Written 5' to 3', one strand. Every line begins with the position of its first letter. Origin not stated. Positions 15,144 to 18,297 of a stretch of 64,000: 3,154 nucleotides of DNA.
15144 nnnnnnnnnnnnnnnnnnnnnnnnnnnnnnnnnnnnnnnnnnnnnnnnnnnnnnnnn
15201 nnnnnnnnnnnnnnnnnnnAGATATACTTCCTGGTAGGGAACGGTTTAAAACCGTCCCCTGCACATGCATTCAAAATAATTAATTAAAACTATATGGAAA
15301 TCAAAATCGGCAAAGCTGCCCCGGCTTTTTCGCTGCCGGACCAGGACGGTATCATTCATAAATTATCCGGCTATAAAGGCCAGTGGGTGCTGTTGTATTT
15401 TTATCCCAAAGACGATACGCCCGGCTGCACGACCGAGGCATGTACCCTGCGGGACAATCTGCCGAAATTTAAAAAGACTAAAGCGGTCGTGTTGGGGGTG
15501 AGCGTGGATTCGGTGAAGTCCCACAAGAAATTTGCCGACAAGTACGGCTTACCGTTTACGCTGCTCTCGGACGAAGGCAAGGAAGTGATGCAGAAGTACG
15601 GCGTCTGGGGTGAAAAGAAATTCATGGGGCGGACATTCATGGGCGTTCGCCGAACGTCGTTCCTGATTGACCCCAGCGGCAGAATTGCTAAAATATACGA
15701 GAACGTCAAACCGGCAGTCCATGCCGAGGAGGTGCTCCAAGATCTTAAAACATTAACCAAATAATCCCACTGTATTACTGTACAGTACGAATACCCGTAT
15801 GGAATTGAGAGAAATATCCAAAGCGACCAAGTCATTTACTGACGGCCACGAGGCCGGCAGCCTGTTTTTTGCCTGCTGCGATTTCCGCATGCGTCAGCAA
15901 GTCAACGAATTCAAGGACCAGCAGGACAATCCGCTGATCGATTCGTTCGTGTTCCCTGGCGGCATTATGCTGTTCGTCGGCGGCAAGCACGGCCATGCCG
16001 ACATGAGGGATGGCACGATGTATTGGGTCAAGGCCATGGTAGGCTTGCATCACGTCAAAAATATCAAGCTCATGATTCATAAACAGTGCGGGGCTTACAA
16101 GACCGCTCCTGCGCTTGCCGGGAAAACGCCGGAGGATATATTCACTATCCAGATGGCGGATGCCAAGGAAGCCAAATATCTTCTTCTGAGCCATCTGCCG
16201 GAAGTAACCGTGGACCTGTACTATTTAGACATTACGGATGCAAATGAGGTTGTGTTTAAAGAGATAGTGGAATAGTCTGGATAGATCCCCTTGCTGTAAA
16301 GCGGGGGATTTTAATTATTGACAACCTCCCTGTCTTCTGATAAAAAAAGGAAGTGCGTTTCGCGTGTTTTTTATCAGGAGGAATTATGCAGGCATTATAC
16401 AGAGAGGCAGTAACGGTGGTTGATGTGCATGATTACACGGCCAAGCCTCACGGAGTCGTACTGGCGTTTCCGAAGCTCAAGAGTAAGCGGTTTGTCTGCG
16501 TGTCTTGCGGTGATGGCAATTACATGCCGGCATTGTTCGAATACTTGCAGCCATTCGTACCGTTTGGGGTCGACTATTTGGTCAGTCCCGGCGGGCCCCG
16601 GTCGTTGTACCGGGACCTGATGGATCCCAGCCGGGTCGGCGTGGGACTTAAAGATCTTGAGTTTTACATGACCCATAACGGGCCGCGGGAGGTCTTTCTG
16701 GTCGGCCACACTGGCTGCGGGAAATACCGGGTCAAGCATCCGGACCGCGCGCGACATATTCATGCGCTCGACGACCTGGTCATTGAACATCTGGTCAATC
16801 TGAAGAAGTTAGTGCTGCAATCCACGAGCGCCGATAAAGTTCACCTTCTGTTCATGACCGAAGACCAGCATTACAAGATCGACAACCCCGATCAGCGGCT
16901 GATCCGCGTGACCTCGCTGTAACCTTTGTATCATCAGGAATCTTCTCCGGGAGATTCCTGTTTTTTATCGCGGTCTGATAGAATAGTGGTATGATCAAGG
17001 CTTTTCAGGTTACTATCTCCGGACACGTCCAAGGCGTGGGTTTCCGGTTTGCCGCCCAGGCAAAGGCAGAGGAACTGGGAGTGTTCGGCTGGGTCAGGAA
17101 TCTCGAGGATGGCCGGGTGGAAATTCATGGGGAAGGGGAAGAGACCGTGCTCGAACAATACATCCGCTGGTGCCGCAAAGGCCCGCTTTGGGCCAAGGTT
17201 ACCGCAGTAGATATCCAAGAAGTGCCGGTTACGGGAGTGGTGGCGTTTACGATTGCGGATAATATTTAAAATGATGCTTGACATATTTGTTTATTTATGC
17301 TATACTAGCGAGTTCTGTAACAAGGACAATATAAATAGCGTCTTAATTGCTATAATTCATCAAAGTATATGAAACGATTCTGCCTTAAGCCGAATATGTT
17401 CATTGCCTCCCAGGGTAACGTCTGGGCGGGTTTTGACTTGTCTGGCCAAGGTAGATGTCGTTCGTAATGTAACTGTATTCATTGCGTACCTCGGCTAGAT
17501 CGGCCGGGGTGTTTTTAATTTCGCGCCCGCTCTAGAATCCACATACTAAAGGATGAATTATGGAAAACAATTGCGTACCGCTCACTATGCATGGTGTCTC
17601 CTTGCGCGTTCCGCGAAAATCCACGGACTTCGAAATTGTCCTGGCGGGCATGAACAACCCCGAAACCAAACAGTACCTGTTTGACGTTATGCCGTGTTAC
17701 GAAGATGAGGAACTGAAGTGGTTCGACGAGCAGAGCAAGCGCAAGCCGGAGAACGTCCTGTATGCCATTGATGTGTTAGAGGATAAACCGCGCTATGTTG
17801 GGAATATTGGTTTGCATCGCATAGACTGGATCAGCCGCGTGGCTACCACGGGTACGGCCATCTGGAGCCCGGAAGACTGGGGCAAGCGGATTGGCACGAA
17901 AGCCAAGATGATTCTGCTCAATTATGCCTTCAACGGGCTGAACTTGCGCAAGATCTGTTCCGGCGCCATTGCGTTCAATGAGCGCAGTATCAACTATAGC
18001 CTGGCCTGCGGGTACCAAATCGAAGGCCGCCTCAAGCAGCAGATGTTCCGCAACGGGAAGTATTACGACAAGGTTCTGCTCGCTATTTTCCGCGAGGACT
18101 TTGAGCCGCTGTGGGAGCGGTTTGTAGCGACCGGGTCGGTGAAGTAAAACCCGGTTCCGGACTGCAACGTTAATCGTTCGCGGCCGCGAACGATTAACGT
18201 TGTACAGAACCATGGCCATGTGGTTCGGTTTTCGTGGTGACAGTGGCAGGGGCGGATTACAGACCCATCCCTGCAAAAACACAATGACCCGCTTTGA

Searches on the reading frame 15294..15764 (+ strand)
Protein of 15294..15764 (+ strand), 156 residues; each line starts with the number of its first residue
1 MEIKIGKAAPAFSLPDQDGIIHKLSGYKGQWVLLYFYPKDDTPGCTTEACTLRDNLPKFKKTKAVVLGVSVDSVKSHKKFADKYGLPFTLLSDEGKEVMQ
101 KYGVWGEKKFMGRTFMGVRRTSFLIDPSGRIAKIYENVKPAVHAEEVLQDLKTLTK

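Call 66: search_protein_families(library=pfam, proteins=[window:15294-15764:+], max_evalue=0.001)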
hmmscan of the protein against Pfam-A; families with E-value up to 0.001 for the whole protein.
window:15294-15764:+ (156 aa): 2 families
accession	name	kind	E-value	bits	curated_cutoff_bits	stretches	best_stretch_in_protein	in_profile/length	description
PF00578.27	AhpC-TSA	-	1.2e-43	148.5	26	1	5-133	1-123/124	AhpC/TSA family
PF08534.16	Redoxin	-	3.5e-22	79.2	26.6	1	5-140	2-137/148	Redoxin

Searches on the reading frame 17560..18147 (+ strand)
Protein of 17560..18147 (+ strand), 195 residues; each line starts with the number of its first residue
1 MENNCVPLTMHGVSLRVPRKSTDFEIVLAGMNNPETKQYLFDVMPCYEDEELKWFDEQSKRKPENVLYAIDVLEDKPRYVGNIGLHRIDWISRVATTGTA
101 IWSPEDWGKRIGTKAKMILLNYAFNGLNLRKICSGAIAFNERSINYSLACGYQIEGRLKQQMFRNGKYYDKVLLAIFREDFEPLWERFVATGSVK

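Call 66: search_protein_families(library=pfam, proteins=[window:17560-18147:+], max_evalue=0.001)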
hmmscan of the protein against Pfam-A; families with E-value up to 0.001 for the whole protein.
window:17560-18147:+ (195 aa): 2 families
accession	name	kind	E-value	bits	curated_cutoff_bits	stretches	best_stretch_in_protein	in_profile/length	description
PF13302.13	Acetyltransf_3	-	2.2e-14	54.8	25.4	1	15-152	4-137/138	Acetyltransferase (GNAT) domain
PF13420.13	Acetyltransf_4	-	1.5e-06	28.8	24.3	1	63-172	47-154/155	Acetyltransferase (GNAT) domain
